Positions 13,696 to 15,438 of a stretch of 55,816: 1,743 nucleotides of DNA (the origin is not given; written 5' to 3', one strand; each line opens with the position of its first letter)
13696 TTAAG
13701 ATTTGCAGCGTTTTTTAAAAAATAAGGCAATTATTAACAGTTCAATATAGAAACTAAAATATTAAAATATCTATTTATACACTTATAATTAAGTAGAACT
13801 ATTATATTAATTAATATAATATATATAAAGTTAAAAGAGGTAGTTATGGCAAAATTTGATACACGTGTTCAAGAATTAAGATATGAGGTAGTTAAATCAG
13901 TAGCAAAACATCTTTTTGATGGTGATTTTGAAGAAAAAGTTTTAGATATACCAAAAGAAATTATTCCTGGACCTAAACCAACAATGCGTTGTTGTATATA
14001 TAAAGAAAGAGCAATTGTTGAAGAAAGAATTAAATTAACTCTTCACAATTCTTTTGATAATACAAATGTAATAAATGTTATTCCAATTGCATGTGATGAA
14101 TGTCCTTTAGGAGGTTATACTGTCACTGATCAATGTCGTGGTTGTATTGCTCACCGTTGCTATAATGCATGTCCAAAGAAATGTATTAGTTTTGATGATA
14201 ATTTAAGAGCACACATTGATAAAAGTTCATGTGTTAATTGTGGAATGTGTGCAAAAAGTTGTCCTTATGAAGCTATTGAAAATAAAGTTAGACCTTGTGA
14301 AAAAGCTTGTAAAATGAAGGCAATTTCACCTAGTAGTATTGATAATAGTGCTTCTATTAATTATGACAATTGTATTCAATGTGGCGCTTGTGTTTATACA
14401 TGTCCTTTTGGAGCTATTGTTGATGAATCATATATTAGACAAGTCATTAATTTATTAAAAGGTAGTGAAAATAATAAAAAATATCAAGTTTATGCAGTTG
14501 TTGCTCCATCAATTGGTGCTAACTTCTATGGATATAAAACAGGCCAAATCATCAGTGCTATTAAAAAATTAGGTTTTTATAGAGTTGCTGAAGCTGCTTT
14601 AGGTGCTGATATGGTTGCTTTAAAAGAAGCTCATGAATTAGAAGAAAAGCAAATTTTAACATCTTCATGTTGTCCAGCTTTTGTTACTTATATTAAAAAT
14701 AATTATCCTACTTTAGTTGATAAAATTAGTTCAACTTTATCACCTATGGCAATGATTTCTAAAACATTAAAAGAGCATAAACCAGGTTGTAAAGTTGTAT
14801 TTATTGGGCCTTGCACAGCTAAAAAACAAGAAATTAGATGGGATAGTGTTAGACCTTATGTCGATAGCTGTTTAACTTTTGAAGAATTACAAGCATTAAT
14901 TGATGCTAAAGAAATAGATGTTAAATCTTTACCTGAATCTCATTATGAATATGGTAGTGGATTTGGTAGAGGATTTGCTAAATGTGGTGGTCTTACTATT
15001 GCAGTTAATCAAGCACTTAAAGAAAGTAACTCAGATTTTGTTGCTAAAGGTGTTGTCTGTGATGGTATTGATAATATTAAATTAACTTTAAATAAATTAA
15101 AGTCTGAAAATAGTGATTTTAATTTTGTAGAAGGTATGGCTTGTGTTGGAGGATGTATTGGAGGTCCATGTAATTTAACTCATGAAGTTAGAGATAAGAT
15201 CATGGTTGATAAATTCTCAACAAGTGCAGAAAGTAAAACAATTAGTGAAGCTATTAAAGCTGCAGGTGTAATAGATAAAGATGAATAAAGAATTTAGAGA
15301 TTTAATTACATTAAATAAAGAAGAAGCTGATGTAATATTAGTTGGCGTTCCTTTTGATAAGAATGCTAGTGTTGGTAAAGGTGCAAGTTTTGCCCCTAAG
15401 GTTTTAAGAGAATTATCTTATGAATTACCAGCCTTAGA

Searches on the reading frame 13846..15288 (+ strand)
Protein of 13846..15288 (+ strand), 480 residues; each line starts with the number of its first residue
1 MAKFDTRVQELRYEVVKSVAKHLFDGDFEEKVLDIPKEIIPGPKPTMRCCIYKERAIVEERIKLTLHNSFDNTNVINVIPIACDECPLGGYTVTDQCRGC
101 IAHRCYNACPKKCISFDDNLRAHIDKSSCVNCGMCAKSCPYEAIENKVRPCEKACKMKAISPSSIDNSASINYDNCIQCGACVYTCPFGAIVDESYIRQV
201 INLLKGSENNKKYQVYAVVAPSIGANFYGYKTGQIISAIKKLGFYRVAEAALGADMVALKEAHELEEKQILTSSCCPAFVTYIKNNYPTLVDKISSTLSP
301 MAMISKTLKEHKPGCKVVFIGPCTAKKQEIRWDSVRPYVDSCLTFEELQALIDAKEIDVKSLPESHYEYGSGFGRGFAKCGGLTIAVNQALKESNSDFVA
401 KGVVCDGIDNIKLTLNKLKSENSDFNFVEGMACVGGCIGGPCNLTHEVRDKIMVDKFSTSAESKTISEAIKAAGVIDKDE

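Call 41: search_protein_families(library=pfam, proteins=[window:13846-15288:+], max_evalue=0.00001)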
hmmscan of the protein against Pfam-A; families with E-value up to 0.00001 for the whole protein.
window:13846-15288:+ (480 aa): 10 families
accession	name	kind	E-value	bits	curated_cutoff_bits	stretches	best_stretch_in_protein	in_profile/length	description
PF02906.19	Fe_hyd_lg_C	-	3.1e-62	210.9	22.1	1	214-441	2-245/245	Iron only hydrogenase large subunit, C-terminal domain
PF12838.12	Fer4_7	-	3.3e-14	53.5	27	2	96-143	1-52/52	4Fe-4S dicluster domain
PF12837.12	Fer4_6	-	1.1e-13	50.9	25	2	170-191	3-24/24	4Fe-4S binding domain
PF00037.32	Fer4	-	8.3e-13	48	21.1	2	170-191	2-23/24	4Fe-4S binding domain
PF25160.1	LdpA_Fe-S-bd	-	1.6e-08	34.6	27.6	1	149-196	7-48/49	LdpA Fe-S cluster-binding domain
PF14697.11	Fer4_21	-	5.3e-08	33.3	35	0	95-145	6-58/59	4Fe-4S dicluster domain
PF12797.12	Fer4_2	-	9.4e-08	32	24.5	0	171-188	5-22/22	4Fe-4S binding domain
PF13237.11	Fer4_10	-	2.1e-07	31.2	25.5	1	124-187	4-53/53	4Fe-4S dicluster domain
PF13187.11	Fer4_9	-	2.4e-07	31.1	27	1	150-191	7-52/52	4Fe-4S dicluster domain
PF13484.11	Fer4_16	-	2.8e-07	31.7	30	0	129-188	2-65/66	4Fe-4S double cluster binding domain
